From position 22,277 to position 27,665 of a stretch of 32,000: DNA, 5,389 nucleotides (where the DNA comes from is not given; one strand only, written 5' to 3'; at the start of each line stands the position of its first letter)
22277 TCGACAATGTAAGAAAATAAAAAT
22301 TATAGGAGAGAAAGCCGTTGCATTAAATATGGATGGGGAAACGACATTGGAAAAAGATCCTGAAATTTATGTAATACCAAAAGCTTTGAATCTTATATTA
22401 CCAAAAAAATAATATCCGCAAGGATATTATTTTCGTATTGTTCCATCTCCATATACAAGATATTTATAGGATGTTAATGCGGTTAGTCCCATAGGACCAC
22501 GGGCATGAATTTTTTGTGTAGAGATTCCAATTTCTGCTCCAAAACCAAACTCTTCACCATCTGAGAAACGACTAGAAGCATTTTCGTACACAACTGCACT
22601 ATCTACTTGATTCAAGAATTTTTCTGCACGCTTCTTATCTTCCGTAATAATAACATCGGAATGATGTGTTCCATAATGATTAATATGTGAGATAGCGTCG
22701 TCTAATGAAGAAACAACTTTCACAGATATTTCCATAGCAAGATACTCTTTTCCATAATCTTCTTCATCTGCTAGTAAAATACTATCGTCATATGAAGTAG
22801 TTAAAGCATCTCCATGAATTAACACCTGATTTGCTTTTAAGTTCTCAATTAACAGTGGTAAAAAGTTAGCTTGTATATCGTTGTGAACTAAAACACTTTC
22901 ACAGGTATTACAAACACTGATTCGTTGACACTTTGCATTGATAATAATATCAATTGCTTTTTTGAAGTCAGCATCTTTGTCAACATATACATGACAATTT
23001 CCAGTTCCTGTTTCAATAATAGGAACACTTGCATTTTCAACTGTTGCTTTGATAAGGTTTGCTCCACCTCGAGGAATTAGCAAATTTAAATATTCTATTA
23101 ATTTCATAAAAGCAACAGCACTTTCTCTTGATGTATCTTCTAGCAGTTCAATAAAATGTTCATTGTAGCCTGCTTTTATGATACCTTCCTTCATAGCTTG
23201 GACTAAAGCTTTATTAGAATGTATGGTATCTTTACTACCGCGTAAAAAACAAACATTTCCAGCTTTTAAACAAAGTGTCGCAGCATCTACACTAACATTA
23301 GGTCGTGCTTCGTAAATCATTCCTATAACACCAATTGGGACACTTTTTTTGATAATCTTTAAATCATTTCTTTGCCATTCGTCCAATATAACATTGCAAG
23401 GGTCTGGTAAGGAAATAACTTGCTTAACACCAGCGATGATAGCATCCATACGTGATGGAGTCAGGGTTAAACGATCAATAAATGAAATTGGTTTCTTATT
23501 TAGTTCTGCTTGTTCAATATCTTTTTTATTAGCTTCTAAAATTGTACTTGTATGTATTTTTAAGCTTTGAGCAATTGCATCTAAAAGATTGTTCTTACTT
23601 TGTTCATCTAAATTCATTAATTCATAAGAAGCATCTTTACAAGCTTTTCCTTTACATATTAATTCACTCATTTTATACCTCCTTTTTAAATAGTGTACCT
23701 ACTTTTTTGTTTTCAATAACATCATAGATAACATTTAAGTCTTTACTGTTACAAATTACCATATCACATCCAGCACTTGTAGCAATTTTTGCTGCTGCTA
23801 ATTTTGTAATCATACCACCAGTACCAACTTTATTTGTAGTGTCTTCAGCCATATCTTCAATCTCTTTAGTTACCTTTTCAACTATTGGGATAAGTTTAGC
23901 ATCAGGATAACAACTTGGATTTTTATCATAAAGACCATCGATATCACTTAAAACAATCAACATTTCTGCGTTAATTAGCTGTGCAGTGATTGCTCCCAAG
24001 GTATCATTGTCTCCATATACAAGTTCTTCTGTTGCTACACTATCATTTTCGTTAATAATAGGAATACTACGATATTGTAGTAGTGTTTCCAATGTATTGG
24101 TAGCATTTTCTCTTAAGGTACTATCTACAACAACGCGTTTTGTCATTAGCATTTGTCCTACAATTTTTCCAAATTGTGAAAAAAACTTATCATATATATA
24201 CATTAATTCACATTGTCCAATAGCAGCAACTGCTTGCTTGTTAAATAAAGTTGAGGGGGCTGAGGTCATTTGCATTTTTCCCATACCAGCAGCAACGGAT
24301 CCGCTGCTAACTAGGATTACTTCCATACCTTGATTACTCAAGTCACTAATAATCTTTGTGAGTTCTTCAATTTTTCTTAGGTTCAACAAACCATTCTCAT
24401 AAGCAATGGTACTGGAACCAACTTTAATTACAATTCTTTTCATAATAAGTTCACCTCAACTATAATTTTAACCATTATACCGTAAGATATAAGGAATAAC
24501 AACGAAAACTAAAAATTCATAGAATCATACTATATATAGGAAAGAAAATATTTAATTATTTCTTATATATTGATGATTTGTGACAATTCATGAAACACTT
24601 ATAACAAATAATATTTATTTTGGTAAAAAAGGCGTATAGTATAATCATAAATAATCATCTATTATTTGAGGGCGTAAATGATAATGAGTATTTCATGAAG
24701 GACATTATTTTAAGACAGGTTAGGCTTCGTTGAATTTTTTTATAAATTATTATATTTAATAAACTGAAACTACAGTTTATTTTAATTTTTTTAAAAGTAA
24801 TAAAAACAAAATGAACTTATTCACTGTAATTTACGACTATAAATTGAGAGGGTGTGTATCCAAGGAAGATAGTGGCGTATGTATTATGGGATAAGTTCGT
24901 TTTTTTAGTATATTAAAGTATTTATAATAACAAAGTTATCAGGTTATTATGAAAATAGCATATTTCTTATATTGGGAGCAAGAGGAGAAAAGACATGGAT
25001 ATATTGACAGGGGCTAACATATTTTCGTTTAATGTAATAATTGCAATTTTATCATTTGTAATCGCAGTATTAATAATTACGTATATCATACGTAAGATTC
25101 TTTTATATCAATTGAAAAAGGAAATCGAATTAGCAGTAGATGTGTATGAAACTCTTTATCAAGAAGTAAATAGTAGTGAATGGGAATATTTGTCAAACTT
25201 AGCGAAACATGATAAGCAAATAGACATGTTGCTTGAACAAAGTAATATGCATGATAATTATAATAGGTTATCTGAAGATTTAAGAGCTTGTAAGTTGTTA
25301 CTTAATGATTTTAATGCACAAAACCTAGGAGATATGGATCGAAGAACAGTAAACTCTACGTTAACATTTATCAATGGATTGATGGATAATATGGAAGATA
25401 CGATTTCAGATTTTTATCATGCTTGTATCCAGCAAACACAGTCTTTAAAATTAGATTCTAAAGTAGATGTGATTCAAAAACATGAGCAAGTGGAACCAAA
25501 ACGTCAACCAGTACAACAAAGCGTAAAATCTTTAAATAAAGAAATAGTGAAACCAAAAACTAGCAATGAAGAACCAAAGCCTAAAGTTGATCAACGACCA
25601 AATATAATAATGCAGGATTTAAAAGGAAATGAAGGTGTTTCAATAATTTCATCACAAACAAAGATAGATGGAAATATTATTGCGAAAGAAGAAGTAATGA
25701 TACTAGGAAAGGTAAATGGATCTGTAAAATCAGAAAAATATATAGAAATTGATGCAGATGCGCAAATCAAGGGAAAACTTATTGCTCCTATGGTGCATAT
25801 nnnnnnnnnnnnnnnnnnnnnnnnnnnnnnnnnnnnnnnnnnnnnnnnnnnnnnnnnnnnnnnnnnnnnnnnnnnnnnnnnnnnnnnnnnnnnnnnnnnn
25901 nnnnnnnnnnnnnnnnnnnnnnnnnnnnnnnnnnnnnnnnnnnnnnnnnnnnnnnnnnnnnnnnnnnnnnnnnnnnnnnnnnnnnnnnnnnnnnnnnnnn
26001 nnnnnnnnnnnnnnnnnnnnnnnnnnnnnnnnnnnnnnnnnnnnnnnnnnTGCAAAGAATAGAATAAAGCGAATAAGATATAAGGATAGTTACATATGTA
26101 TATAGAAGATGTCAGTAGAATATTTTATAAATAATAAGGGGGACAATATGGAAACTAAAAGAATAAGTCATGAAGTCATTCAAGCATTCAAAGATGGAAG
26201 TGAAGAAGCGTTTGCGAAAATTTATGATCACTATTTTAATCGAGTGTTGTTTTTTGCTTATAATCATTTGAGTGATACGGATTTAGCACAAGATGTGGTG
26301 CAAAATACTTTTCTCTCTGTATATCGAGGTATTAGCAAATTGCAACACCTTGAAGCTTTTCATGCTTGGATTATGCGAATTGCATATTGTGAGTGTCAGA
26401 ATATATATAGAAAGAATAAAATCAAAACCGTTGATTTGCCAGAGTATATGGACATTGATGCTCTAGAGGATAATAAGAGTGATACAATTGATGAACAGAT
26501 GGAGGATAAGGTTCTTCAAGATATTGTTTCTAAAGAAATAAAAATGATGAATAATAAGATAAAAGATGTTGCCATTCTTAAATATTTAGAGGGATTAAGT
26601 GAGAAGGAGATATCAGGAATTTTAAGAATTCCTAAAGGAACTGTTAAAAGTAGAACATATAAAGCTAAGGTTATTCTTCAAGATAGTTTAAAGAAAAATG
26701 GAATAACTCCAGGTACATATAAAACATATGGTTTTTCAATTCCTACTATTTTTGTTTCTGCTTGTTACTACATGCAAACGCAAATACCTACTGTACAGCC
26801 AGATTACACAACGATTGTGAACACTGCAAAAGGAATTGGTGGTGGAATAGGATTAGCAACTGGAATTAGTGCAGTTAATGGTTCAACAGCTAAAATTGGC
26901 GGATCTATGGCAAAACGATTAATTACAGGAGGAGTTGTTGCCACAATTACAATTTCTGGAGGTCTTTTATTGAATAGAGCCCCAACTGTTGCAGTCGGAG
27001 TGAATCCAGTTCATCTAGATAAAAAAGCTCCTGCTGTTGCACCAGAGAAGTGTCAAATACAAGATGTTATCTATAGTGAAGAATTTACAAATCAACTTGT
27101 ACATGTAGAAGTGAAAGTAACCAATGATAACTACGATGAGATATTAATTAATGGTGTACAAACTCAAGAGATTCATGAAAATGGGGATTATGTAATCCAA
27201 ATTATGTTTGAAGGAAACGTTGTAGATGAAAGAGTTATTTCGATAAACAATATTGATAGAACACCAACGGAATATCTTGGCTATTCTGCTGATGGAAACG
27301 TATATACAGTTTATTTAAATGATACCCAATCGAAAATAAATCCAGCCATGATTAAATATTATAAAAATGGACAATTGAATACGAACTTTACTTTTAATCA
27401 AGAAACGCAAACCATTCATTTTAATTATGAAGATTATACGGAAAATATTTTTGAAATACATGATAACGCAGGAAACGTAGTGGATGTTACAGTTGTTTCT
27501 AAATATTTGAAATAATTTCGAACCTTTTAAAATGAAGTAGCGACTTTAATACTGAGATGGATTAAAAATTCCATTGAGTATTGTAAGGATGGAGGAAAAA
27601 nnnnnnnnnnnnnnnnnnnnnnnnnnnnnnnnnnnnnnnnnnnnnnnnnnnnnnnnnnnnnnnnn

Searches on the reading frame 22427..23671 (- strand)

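Call 7: search_protein_families(library=pfam, proteins=[window:22427-23671:-], max_evalue=0.01)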
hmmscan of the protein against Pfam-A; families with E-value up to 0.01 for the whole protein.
window:22427-23671:- (414 aa): 1 family
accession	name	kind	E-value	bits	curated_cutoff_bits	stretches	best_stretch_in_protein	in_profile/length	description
PF00171.27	Aldedh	-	7e-16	58.3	23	2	102-283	116-298/461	Aldehyde dehydrogenase family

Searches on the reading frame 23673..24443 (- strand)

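Call 7: search_protein_families(library=pfam, proteins=[window:23673-24443:-], max_evalue=0.01)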
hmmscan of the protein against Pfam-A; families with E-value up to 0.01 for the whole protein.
window:23673-24443:- (256 aa): 1 family
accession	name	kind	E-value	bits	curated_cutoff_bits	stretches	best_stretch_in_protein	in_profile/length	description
PF00696.33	AA_kinase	-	3.2e-44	151.9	24.9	1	2-232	1-234/234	Amino acid kinase family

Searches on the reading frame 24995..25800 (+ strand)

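Call 77: search_protein_families(library=pfam, proteins=[window:24995-25800:+], max_evalue=1)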
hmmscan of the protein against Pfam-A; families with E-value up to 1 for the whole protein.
window:24995-25800:+ (268 aa): 6 families
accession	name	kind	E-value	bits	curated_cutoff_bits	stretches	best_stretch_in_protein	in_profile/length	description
PF04519.19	Bactofilin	-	1.5e-07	32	27.9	1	216-264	1-49/98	Polymer-forming cytoskeletal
PF23948.1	ARM_5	-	0.0012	18.2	27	1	96-208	279-391/419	ARM-like repeat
PF10211.14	Ax_dynein_light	-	0.019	15.4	26.4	1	27-109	75-155/187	Axonemal dynein light chain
PF09968.15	DUF2202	-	0.019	15.2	22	1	36-88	5-57/162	Uncharacterized protein domain (DUF2202)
PF11173.13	DUF2960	-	0.053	14.4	27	1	41-90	13-62/79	Protein of unknown function (DUF2960)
PF18052.6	Rx_N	-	0.093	13.3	27.7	1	82-151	20-86/93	Rx N-terminal domain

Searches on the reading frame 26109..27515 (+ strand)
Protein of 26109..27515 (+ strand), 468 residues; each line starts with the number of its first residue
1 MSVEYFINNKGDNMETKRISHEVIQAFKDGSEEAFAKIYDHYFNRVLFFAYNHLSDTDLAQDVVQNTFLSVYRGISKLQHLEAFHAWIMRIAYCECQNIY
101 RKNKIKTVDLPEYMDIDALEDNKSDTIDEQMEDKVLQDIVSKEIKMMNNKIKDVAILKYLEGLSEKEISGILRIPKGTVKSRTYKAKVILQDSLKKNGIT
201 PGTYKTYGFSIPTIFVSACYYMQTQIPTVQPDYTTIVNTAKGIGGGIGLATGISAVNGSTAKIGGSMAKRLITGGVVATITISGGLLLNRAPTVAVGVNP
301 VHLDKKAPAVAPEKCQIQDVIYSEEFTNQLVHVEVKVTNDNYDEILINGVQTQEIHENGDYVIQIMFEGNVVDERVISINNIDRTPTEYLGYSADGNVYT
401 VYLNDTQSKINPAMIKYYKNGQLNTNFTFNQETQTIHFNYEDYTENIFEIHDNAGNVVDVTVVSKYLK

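Call 7: search_protein_families(library=pfam, proteins=[window:26109-27515:+], max_evalue=0.01)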
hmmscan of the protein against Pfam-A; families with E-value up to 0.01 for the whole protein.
window:26109-27515:+ (468 aa): 4 families
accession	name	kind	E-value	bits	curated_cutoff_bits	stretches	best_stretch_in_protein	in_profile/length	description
PF04542.20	Sigma70_r2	-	1.3e-10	41.3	24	1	38-104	1-69/71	Sigma-70 region 2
PF08281.18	Sigma70_r4_2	-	3.1e-07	30.4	25.7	1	156-187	20-51/54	Sigma-70, region 4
PF07638.17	Sigma70_ECF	-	5.2e-06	26.9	21.1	0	121-187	109-176/185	ECF sigma factor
PF07647.24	SAM_2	-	0.0018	18.9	20.5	0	82-121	7-46/66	SAM domain (Sterile alpha motif)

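Call 16: find_encoding_contigs(protein=window:26109-27515:+, flank=10000, max_places=6)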
Protein window:26109-27515:+ (468 aa): no gene with exactly this product is on record in the collection.

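Call 78: search_protein_families(library=ncbifam, proteins=[window:26148-27515:+], max_evalue=1)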
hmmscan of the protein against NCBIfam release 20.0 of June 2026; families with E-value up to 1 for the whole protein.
window:26148-27515:+ (455 aa): 89 families (the best 25 are shown)
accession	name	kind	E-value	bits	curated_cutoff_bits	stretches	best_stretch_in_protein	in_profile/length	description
NF009171.0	PRK12518.1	equivalog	7.9e-30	104.1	208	1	4-187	11-190/191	RNA polymerase sigma factor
NF008891.0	PRK11924.1-5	subfamily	3.8e-29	102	259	1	22-181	5-163/171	RNA polymerase sigma factor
NF007223.0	PRK09641.1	equivalog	7.4e-29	100.9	209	1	6-183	4-186/187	RNA polymerase sigma factor SigW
TIGR02985.1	Sig70_bacteroi1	subfamily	5.3e-25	88.5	126.4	1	20-181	1-162/162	RNA polymerase sigma-70 factor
TIGR02948.1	SigW_bacill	equivalog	1.4e-23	83.9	243.1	1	6-181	4-184/187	RNA polymerase sigma factor SigW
NF008888.0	PRK11922.1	equivalog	2.4e-23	83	204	1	7-196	17-210/231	RNA polymerase sigma factor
NF009174.0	PRK12522.1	equivalog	9.4e-23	81.1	217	1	19-182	2-168/175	RNA polymerase sigma factor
NF007216.0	PRK09638.1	equivalog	6.1e-22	78.2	194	1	8-185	6-178/180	RNA polymerase sigma factor SigY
NF009195.0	PRK12543.1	subfamily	1.2e-21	77.1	197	1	6-176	6-173/192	RNA polymerase sigma factor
TIGR02937.1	sigma70-ECF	superfamily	2.4e-21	76.1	42.9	1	20-179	1-163/165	sigma-70 family RNA polymerase sigma factor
TIGR02939.1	RpoE_Sigma70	equivalog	3.8e-21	76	236.15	1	2-181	2-186/190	RNA polymerase sigma factor RpoE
TIGR02950.1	SigM_subfam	subfamily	7.1e-21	74.7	147.95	1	24-180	4-157/159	RNA polymerase sigma factor, SigM family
NF009170.0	PRK12517.1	subfamily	1.1e-20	73.9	197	1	20-185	23-180/188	RNA polymerase sigma factor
TIGR02954.1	Sig70_famx3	hypoth_equivalog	5.6e-20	71.8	188.5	1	9-183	5-169/170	RNA polymerase sigma-70 factor, TIGR02954 family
NF006930.0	PRK09415.1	subfamily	9.9e-20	71.1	198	1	16-183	12-177/179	RNA polymerase factor sigma C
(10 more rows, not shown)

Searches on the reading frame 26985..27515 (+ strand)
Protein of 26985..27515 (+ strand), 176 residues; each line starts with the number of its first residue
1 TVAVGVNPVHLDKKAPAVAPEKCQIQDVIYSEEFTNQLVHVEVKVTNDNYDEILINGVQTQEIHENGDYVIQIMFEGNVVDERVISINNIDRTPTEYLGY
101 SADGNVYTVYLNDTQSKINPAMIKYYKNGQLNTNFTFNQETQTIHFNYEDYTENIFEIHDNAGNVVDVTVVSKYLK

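Call 77: search_protein_families(library=pfam, proteins=[window:26985-27515:+], max_evalue=1)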
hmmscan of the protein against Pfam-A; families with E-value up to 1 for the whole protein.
window:26985-27515:+ (176 aa): 0 families

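Call 94: search_solved_structures(query=window:26985-27515:+, max_evalue=1)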
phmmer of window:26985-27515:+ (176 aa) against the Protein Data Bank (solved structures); distinct sequences matched with E-value up to 1: 1.
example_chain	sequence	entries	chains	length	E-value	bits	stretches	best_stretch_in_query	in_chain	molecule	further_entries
9w4j_4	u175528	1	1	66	0.62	13.1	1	128-169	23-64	Phycobilisome 34.5 kDa linker polypeptide, phycoerythrocyanin-associated, rod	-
